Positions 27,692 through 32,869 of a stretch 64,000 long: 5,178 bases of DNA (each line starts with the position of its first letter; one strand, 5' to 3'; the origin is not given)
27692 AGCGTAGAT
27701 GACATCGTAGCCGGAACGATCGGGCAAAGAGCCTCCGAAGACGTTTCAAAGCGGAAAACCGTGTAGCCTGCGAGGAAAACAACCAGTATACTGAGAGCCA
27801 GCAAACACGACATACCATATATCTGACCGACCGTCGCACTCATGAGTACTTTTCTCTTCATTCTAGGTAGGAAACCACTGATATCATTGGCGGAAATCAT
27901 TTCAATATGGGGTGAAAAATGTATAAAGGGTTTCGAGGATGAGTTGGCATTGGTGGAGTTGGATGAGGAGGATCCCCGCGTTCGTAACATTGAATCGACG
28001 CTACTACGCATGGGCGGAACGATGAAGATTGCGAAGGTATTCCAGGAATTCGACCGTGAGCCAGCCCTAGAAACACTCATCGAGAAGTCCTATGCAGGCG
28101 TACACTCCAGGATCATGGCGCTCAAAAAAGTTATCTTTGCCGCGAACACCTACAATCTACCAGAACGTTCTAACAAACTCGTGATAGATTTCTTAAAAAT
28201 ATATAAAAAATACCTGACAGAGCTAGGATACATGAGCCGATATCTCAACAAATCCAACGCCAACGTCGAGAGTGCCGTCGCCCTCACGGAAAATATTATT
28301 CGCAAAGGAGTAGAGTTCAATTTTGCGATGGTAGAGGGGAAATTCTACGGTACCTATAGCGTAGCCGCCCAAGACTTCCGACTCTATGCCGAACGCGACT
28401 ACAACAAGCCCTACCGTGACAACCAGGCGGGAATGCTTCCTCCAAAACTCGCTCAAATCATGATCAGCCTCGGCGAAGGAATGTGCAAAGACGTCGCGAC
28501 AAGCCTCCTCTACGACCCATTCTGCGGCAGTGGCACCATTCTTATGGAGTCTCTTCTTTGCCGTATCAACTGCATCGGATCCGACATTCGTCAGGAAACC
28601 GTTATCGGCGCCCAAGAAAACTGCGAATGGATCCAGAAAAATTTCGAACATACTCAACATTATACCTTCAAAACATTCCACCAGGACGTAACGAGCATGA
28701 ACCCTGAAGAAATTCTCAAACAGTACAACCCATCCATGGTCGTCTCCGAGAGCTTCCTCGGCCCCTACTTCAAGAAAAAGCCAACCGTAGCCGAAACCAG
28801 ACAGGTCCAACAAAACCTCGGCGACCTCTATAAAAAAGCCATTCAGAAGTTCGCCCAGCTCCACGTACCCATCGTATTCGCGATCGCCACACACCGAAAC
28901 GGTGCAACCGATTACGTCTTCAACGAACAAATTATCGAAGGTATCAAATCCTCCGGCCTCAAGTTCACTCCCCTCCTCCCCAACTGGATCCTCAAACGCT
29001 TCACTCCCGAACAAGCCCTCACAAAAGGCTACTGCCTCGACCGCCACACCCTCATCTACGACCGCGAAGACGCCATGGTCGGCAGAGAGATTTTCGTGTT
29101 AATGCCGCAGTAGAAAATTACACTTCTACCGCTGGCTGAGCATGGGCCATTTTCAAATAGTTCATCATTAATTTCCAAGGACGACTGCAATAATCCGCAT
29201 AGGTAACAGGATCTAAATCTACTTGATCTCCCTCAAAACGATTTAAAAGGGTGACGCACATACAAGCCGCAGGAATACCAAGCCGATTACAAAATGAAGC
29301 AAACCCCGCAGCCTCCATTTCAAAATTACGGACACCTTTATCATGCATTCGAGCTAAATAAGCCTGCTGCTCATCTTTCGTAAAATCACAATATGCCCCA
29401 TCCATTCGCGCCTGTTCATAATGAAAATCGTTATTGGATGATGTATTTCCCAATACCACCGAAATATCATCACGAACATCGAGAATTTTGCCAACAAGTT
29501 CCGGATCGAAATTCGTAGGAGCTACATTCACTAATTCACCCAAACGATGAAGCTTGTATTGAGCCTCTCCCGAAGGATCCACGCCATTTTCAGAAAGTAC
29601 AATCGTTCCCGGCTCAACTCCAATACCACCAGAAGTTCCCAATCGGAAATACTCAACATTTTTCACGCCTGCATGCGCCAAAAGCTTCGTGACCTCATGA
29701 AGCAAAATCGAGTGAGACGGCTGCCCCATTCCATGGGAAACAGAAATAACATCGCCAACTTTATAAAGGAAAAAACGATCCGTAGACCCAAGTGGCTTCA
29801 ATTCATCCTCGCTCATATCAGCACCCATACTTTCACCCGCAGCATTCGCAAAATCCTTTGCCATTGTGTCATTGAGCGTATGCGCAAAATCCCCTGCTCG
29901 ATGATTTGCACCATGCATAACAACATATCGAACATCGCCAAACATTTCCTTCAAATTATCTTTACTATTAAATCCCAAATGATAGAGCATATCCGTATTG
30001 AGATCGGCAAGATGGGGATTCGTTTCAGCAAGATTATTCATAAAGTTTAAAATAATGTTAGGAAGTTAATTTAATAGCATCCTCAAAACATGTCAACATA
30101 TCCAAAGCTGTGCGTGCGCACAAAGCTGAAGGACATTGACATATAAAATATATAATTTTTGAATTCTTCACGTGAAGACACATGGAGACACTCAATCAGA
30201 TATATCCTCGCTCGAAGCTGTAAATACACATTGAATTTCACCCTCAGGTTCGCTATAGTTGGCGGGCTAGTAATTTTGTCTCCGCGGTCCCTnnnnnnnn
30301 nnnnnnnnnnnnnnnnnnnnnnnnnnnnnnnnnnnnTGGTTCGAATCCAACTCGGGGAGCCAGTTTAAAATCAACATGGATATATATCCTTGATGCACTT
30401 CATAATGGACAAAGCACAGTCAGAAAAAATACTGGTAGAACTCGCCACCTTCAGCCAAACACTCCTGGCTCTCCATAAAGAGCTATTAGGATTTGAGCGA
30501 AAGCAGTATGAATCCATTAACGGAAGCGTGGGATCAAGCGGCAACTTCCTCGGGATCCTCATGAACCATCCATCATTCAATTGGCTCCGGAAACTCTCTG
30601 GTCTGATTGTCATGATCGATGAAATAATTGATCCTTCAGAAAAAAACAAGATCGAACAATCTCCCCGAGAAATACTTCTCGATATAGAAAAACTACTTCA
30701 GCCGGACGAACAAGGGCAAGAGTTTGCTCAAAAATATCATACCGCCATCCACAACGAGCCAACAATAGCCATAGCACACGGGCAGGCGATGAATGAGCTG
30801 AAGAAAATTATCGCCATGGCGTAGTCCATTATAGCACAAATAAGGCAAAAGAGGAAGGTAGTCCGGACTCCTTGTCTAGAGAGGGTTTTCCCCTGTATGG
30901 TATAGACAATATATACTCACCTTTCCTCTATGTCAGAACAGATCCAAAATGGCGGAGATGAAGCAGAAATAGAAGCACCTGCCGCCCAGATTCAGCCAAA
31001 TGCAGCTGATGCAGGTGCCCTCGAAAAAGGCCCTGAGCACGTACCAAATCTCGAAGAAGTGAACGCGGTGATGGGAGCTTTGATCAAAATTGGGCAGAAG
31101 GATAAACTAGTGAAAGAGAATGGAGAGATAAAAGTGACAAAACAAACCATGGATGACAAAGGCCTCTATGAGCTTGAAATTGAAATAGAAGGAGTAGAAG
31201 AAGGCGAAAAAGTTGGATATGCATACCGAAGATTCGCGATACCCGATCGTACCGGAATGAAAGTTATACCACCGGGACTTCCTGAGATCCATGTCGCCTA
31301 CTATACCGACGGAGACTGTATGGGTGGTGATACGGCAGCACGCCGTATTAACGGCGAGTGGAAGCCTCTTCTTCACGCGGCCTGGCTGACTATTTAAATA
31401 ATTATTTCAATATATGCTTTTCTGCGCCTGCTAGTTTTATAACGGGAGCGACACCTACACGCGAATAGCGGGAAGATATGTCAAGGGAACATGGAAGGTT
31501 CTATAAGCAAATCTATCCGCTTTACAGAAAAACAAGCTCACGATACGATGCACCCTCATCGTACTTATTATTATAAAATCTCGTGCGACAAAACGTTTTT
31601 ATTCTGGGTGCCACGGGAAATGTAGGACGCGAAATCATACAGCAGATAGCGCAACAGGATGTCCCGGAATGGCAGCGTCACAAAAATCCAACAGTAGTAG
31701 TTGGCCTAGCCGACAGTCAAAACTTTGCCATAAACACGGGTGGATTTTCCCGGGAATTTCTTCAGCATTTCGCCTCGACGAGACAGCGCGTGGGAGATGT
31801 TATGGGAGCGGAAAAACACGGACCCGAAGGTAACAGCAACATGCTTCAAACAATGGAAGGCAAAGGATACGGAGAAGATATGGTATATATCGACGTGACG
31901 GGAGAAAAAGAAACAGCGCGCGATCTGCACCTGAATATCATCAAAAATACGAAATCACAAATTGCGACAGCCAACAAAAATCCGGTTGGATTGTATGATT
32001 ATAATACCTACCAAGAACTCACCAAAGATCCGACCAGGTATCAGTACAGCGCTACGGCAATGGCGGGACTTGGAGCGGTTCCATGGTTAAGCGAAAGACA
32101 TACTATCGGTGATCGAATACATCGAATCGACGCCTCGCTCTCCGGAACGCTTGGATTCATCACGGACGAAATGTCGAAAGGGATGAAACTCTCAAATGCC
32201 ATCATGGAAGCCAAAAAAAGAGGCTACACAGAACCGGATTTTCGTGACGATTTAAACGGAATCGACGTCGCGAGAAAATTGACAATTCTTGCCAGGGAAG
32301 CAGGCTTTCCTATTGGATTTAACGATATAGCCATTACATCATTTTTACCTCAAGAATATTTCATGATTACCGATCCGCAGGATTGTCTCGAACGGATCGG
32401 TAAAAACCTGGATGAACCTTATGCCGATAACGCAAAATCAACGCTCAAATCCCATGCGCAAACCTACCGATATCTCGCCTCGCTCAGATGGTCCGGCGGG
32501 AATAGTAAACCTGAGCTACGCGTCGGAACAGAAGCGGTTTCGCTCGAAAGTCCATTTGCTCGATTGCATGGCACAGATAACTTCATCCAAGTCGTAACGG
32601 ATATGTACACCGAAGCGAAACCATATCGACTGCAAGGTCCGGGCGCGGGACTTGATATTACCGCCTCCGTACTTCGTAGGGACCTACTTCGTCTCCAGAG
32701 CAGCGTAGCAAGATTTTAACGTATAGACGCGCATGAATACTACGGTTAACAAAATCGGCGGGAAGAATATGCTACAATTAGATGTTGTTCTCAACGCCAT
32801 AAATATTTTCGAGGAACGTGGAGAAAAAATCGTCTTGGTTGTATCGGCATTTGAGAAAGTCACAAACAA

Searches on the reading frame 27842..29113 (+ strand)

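Call 64: search_protein_families(library=pfam, proteins=[window:27842-29113:+], max_evalue=0.00001)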
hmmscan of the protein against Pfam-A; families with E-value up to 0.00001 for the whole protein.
window:27842-29113:+ (423 aa): 1 family
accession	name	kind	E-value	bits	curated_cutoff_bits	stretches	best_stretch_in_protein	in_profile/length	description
PF01170.24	UPF0020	-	4.8e-08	33.4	22.3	1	193-272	5-78/197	RMKL-like, methyltransferase domain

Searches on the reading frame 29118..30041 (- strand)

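Call 64: search_protein_families(library=pfam, proteins=[window:29118-30041:-], max_evalue=0.00001)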
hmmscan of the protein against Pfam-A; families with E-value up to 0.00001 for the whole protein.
window:29118-30041:- (307 aa): 1 family
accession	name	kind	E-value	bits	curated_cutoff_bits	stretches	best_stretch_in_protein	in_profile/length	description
PF01048.26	PNP_UDP_1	-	2.4e-18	66.8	25.1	1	85-264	29-196/233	Phosphorylase superfamily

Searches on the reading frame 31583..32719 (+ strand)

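Call 64: search_protein_families(library=pfam, proteins=[window:31583-32719:+], max_evalue=0.00001)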
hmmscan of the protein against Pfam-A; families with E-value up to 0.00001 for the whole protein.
window:31583-32719:+ (378 aa): 1 family
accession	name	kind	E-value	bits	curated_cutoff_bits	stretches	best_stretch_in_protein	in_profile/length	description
PF00742.24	Homoserine_dh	-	1.6e-38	132.7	22.9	1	171-369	7-173/173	Homoserine dehydrogenase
